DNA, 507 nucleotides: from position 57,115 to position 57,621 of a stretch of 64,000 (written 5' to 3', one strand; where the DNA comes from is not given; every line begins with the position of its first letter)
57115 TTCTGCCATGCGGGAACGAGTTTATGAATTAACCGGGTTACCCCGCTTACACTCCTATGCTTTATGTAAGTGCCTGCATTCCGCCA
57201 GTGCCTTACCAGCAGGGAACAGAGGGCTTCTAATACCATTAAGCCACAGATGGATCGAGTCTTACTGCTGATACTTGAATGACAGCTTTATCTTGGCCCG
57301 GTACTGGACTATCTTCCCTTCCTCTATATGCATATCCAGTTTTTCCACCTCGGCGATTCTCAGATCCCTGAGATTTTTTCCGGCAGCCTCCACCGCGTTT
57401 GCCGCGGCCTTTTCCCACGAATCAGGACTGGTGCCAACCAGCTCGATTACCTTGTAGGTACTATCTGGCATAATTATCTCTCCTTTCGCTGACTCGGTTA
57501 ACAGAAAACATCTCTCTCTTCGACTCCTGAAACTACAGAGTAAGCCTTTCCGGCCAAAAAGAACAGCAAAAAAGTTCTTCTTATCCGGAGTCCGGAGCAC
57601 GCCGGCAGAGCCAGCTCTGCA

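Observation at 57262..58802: Family-1 encapsulin nanocompartment operon (EncFtn cargo with targeting peptide, then the shell) followed by a dodecin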

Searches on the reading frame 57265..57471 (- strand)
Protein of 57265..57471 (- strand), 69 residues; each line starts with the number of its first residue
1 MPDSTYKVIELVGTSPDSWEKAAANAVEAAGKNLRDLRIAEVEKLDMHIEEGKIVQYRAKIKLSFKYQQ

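Call 5: search_protein_families(library=pfam, proteins=[window:57265-57471:-], max_evalue=0.01)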
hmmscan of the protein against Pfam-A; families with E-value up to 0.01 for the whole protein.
window:57265-57471:- (69 aa): 1 family
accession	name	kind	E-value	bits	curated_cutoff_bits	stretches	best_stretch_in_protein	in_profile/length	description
PF07311.17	Dodecin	-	4.8e-26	91.3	22.5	1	5-67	1-63/64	Dodecin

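Call 6: search_protein_families(library=ncbifam, proteins=[window:57265-57471:-], max_evalue=0.01)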
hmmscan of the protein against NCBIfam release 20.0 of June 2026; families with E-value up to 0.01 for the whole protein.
window:57265-57471:- (69 aa): 2 families
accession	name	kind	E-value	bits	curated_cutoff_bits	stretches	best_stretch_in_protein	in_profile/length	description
NF043052.1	DodecBact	equivalog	4.4e-16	58.9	75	1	3-66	2-65/67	dodecin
NF041389.1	dodecin_Halo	equivalog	1.1e-11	44.9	100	1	6-66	3-63/65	dodecin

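Call 30: find_homologous_proteins(query=window:57265-57471:-, max_evalue=0.00001)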
Query window:57265-57471:- (69 aa): 7997 proteins with E <= 0.00001 among 8000 candidates; the best 120 are listed.
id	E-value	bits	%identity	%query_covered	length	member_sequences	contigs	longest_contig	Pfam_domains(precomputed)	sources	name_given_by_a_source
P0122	8.8e-37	141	100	100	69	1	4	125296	PF07311.18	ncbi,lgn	-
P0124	1.8e-32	127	88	100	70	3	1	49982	PF07311.18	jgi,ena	-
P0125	6.4e-29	116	81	99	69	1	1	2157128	PF07311.18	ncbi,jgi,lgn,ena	jgi:flavin-binding protein dodecin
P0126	2.7e-28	114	79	99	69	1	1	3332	PF07311.18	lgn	-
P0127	3.9e-28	114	79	99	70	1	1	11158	PF07311.18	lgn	-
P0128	6.3e-28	113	80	100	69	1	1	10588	PF07311.18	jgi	jgi:flavin-binding protein dodecin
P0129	1.9e-27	112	80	96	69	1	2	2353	PF07311.18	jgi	jgi:flavin-binding protein dodecin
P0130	2.0e-27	112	75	99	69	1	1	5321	PF07311.18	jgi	jgi:flavin-binding protein dodecin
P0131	2.8e-27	111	75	99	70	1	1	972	PF07311.18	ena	-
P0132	3.2e-27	111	77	100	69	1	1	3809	PF07311.18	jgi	jgi:dodecin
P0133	3.3e-27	111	78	99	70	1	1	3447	PF07311.18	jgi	jgi:flavin-binding protein dodecin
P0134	3.9e-27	111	79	99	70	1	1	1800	PF07311.18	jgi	jgi:dodecin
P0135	4.1e-27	111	78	99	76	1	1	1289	PF07311.18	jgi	jgi:flavin-binding protein dodecin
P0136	4.1e-27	111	75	99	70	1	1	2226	PF07311.18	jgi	-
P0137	4.4e-27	110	76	99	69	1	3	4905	PF07311.18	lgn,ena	-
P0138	5.3e-27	110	78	99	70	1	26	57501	PF07311.18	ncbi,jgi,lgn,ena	jgi:dodecin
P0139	6.3e-27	110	75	99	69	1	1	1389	PF07311.18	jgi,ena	-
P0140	6.9e-27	110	79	97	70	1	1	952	PF07311.18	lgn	-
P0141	7.2e-27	110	79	96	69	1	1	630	PF07311.18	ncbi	-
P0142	8.0e-27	110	75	99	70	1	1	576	PF07311.18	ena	-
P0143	8.4e-27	110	74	100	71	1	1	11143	PF07311.18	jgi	jgi:flavin-binding protein dodecin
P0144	8.6e-27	110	75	99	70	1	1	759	PF07311.18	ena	-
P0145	8.9e-27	110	76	99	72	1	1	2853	PF07311.18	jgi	-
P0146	8.9e-27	110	76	99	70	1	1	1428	PF07311.18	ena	-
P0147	9.1e-27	110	75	99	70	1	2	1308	PF07311.18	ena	-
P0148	1.0e-26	109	78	99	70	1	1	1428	PF07311.18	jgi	jgi:dodecin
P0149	1.1e-26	109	72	99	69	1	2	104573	PF07311.18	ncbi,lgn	-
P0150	1.1e-26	109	76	99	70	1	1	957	PF07311.18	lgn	-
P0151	1.2e-26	109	76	97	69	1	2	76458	PF07311.18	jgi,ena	jgi:flavin-binding protein dodecin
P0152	1.4e-26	109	76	99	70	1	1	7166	PF07311.18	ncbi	-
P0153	1.7e-26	109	74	100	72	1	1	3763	PF07311.18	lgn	-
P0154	1.8e-26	109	76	99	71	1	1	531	PF07311.18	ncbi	-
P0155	1.9e-26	108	76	99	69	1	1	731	PF07311.18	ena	-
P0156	2.0e-26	108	76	99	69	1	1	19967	PF07311.18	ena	-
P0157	2.5e-26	108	77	96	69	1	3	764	PF07311.18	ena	-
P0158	2.9e-26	108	74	100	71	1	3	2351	PF07311.18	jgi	jgi:dodecin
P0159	2.9e-26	108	75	99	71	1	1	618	PF07311.18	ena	-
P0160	2.9e-26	108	75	100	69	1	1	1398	PF07311.18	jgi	jgi:flavin-binding protein dodecin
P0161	3.0e-26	108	72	99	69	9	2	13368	PF07311.18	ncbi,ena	-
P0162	3.0e-26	108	76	99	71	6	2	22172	PF07311.18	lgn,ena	-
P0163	3.1e-26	108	72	99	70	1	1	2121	PF07311.18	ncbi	ncbi:MAG: dodecin family protein [Chloroflexota bacterium]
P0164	3.2e-26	108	71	100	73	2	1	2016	PF07311.18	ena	-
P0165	3.3e-26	108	75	99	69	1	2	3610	PF07311.18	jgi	jgi:flavin-binding protein dodecin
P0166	3.3e-26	108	78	99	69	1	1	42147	PF07311.18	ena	-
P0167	3.3e-26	108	76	99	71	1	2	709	PF07311.18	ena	-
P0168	3.6e-26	108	78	99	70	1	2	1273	PF07311.18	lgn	-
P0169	3.7e-26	108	75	99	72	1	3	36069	PF07311.18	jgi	jgi:flavin-binding protein dodecin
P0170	3.9e-26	108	75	99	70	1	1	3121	PF07311.18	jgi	jgi:flavin-binding protein dodecin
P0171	4.1e-26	107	75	99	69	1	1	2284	PF07311.18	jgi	-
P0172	4.4e-26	107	76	99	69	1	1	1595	PF07311.18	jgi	jgi:flavin-binding protein dodecin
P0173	4.4e-26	107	76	99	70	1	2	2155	PF07311.18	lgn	-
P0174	4.5e-26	107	76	99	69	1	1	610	PF07311.18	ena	-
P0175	4.6e-26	107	76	99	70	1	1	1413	PF07311.18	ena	-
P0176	4.7e-26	107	75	99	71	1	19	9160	PF07311.18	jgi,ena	jgi:hypothetical protein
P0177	4.7e-26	107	75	99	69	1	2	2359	PF07311.18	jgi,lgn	jgi:flavin-binding protein dodecin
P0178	4.8e-26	107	72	100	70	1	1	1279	PF07311.18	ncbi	-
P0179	4.8e-26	107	76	99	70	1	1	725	PF07311.18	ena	-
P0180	5.0e-26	107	75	99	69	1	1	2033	PF07311.18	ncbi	-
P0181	5.2e-26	107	75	99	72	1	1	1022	PF07311.18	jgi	jgi:flavin-binding protein dodecin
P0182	5.2e-26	107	75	100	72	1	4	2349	PF07311.18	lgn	-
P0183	5.4e-26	107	76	99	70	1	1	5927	PF07311.18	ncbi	-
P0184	5.6e-26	107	74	99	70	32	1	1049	PF07311.18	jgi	jgi:hypothetical protein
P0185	5.6e-26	107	76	99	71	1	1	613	PF07311.18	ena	-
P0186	5.6e-26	107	76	99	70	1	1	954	PF07311.18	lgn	-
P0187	5.6e-26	107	75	100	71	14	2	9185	PF07311.18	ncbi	ncbi:MAG: dodecin family protein [Tepidiformaceae bacterium]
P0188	5.9e-26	107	75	99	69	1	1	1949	PF07311.18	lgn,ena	-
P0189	6.1e-26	107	75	99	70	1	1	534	PF07311.18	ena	-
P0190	6.2e-26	107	75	97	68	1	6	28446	PF07311.18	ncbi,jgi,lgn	jgi:flavin-binding protein dodecin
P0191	6.3e-26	107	74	99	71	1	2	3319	PF07311.18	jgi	jgi:flavin-binding protein dodecin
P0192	6.6e-26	107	74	99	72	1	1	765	PF07311.18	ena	-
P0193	6.7e-26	107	75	99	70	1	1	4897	PF07311.18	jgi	jgi:flavin-binding protein dodecin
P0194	7.0e-26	107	76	99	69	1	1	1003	PF07311.18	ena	-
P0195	7.1e-26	107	75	99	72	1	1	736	PF07311.18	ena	-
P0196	7.3e-26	107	76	99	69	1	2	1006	PF07311.18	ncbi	-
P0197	7.3e-26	107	72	99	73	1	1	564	PF07311.18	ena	-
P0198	7.3e-26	107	75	99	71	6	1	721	PF07311.18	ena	-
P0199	7.7e-26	107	75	99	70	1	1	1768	PF07311.18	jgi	jgi:dodecin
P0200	8.0e-26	107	74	99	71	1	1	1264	PF07311.18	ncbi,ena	-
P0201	8.2e-26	107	72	99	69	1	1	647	PF07311.18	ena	-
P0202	8.3e-26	106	75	99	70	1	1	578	PF07311.18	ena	-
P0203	8.5e-26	106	75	99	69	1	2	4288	PF07311.18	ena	-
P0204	8.5e-26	106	74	99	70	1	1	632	PF07311.18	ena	-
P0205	8.9e-26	106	74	99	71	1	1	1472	PF07311.18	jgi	jgi:flavin-binding protein dodecin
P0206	9.1e-26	106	74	99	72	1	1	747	PF07311.18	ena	-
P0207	9.1e-26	106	75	99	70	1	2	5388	PF07311.18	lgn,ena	-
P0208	9.8e-26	106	76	99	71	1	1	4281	PF07311.18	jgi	jgi:flavin-binding protein dodecin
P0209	9.8e-26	106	76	99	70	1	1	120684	PF07311.18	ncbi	-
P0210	1.0e-25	106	77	100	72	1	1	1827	PF07311.18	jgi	jgi:hypothetical protein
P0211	1.0e-25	106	76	99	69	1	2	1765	PF07311.18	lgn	-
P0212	1.0e-25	106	72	99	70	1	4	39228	PF07311.18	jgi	jgi:dodecin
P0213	1.1e-25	106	76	96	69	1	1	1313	PF07311.18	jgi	jgi:dodecin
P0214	1.1e-25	106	75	99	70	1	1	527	PF07311.18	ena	-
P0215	1.1e-25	106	79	97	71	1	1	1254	PF07311.18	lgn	-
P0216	1.1e-25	106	75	97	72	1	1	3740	PF07311.18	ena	-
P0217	1.2e-25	106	72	99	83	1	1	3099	PF07311.18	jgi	jgi:flavin-binding protein dodecin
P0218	1.2e-25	106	72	99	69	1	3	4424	PF07311.18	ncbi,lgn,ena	-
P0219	1.2e-25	106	76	99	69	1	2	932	PF07311.18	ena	-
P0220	1.2e-25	106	75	99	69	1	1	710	PF07311.18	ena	-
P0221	1.2e-25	106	75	99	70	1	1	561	PF07311.18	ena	-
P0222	1.2e-25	106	76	99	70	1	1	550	PF07311.18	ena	-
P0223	1.2e-25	106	76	99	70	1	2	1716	PF07311.18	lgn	-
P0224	1.2e-25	106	79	97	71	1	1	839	PF07311.18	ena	-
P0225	1.2e-25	106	74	99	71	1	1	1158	PF07311.18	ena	-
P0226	1.3e-25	106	75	99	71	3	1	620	PF07311.18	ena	-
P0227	1.3e-25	106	75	99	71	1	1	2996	PF07311.18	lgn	-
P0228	1.3e-25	106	76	99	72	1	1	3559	PF07311.18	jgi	jgi:flavin-binding protein dodecin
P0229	1.4e-25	106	74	99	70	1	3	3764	PF07311.18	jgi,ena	jgi:dodecin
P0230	1.4e-25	106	75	99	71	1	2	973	PF07311.18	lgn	-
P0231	1.4e-25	106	74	99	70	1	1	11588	PF07311.18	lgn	-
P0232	1.4e-25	106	75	99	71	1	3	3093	PF07311.18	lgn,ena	-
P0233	1.4e-25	106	74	99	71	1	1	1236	PF07311.18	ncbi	-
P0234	1.4e-25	106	75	99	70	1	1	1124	PF07311.18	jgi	jgi:flavin-binding protein dodecin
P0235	1.4e-25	106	75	99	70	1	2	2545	PF07311.18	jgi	jgi:flavin-binding protein dodecin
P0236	1.4e-25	106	75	100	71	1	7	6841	PF07311.18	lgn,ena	-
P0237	1.5e-25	106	72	99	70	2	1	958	PF07311.18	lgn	-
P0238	1.5e-25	106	74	99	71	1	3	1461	PF07311.18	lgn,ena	-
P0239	1.5e-25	106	74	99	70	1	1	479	PF07311.18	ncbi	-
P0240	1.5e-25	106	79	97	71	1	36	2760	PF07311.18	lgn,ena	-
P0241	1.5e-25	106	78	97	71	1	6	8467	PF07311.18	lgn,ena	-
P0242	1.6e-25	106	76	97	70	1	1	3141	PF07311.18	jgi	jgi:dodecin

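Call 31: find_encoding_contigs(protein=P0124, flank=6000, max_places=2)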
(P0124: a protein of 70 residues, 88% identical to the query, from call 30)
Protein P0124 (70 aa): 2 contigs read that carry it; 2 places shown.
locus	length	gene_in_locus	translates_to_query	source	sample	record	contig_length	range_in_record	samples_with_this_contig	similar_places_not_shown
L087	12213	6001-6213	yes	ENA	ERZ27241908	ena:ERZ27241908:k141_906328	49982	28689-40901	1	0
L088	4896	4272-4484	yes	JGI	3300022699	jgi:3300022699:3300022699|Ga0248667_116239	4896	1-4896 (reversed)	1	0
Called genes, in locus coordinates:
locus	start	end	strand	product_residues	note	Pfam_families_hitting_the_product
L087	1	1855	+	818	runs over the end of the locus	-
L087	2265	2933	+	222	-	-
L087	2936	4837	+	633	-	PF14229:DUF4332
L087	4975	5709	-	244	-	-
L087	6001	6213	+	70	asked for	PF07311:Dodecin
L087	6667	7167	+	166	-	-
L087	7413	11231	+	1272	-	PF05170:AsmA (weak), PF05359:DUF748, PF27051:TamB_N (weak), PF04357:TamB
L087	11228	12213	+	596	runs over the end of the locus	PF07244:POTRA, PF08479:POTRA_2 (faint), PF07244:POTRA, PF01103:Omp85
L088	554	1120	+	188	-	-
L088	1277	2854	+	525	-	-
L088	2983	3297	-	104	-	-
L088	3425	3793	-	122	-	-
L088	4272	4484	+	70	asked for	PF07311:Dodecin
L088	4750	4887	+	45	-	-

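Call 32: find_encoding_contigs(protein=P0125, flank=6000, max_places=2)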
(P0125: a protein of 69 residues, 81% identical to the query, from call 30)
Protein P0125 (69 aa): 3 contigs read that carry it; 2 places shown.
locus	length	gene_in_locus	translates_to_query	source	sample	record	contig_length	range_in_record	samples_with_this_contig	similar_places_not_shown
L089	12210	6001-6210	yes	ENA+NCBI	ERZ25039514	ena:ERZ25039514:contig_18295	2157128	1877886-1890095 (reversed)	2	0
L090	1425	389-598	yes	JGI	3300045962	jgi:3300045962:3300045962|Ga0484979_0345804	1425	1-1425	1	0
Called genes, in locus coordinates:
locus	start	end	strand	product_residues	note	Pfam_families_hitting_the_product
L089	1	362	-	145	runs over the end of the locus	-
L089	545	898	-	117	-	PF00190:Cupin_1, PF02311:AraC_binding (weak), PF07883:Cupin_2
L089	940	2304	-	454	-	-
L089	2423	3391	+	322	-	PF00583:Acetyltransf_1, PF13302:Acetyltransf_3 (faint), PF13508:Acetyltransf_7, PF08445:FR47 (faint), PF13527:Acetyltransf_9 (faint), PF00583:Acetyltransf_1, PF13673:Acetyltransf_10 (weak), PF13508:Acetyltransf_7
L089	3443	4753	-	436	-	-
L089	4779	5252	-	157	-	-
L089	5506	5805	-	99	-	-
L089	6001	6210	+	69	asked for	PF07311:Dodecin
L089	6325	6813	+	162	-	-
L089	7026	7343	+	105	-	-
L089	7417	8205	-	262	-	PF08241:Methyltransf_11 (weak), PF13649:Methyltransf_25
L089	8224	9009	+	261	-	-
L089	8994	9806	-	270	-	-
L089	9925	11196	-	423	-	-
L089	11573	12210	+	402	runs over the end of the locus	-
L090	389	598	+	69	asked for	PF07311:Dodecin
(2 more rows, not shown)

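Call 33: find_encoding_contigs(protein=P0127, flank=6000, max_places=2)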
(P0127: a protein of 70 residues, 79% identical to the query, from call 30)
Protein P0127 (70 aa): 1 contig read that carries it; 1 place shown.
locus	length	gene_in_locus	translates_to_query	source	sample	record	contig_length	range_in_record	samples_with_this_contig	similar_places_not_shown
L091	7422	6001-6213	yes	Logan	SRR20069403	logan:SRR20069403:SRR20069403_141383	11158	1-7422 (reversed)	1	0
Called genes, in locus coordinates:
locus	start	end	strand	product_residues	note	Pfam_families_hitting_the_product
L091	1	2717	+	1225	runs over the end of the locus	PF03704:BTAD, PF13424:TPR_12 (faint), PF13191:AAA_16, PF17874:TPR_MalT, PF07900:DUF1670, PF08279:HTH_11 (faint)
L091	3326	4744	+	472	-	PF01095:Pectinesterase (faint)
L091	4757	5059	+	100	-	-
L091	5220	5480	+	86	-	-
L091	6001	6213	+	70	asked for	PF07311:Dodecin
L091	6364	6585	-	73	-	-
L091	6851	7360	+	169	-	PF00072:Response_reg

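Call 34: find_related_loci(query=window:57265-57471:-, collection=metagenome_contigs, flank=6000)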
Query window:57265-57471:- (69 aa) in metagenome_contigs; peptide patterns used: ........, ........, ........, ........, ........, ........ (x = any residue, [..] = any of these).
600 stretches matched a pattern (row limit reached: there are more); 262 encode a relative of the query (tblastn E <= 1e-3); the best 80 are kept; 80 distinct loci.
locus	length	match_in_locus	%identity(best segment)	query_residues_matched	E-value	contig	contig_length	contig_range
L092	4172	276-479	76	1-68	3e-33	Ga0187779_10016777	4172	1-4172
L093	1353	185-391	75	1-69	5e-33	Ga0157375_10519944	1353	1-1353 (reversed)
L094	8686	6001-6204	76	1-68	4e-32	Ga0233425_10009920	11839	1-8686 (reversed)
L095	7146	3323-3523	75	3-69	5e-32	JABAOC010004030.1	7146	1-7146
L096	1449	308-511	72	1-68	2e-32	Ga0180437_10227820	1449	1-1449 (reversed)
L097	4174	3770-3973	71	1-68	3e-31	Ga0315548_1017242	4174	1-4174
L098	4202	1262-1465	76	1-68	1e-31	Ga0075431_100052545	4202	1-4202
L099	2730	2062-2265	72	1-68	1e-31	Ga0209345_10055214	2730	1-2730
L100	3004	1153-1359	70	1-69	3e-31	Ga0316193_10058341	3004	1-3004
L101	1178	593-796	69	1-68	2e-31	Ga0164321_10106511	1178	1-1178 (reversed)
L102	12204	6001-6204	68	1-68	8e-31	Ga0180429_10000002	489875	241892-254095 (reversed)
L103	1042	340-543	66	1-68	3e-31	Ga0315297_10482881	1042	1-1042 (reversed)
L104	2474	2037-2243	71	1-69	3e-30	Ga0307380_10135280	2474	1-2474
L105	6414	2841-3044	72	1-68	3e-30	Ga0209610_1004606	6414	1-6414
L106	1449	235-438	69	1-68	2e-30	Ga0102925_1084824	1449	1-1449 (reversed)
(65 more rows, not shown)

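Call 50: search_solved_structures(query=window:57265-57471:-, show_alignments=5, max_evalue=0.01)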
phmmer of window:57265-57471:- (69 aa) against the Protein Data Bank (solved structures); distinct sequences matched with E-value up to 0.01: 13.
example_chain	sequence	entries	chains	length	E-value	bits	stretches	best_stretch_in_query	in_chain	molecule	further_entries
3onr_A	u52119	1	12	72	4.7e-15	58.5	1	4-67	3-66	PROTEIN TRANSPORT PROTEIN SECE2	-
2vxa_A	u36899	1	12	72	6.2e-11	45.5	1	1-66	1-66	DODECIN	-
6r1e_A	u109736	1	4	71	1.2e-10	44.6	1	2-68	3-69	dodecin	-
9bwn_A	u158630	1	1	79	3.1e-09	40.1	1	2-67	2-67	Flavoprotein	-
3oqt_A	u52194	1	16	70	2.1e-08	37.5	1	2-68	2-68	Rv1498A PROTEIN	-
2yiz_A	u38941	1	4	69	4.1e-08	36.6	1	4-68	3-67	DODECIN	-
2yj0_A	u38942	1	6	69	7.9e-08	35.7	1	4-67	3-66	DODECIN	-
6ri3_A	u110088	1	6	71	5.3e-07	33.1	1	2-67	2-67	dodecin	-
2vyx_A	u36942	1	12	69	8e-06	29.4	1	5-68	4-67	TTHA1431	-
2cz8_A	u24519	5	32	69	2.2e-05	28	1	5-68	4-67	tt0972 protein | HYPOTHETICAL PROTEIN TTHA1431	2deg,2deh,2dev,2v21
2v18_A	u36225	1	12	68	2.4e-05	27.9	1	5-68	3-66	DODECIN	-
2v19_A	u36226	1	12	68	2.5e-05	27.9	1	5-68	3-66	DODECIN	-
2ux9_A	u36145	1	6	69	4.9e-05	27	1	5-67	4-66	DODECIN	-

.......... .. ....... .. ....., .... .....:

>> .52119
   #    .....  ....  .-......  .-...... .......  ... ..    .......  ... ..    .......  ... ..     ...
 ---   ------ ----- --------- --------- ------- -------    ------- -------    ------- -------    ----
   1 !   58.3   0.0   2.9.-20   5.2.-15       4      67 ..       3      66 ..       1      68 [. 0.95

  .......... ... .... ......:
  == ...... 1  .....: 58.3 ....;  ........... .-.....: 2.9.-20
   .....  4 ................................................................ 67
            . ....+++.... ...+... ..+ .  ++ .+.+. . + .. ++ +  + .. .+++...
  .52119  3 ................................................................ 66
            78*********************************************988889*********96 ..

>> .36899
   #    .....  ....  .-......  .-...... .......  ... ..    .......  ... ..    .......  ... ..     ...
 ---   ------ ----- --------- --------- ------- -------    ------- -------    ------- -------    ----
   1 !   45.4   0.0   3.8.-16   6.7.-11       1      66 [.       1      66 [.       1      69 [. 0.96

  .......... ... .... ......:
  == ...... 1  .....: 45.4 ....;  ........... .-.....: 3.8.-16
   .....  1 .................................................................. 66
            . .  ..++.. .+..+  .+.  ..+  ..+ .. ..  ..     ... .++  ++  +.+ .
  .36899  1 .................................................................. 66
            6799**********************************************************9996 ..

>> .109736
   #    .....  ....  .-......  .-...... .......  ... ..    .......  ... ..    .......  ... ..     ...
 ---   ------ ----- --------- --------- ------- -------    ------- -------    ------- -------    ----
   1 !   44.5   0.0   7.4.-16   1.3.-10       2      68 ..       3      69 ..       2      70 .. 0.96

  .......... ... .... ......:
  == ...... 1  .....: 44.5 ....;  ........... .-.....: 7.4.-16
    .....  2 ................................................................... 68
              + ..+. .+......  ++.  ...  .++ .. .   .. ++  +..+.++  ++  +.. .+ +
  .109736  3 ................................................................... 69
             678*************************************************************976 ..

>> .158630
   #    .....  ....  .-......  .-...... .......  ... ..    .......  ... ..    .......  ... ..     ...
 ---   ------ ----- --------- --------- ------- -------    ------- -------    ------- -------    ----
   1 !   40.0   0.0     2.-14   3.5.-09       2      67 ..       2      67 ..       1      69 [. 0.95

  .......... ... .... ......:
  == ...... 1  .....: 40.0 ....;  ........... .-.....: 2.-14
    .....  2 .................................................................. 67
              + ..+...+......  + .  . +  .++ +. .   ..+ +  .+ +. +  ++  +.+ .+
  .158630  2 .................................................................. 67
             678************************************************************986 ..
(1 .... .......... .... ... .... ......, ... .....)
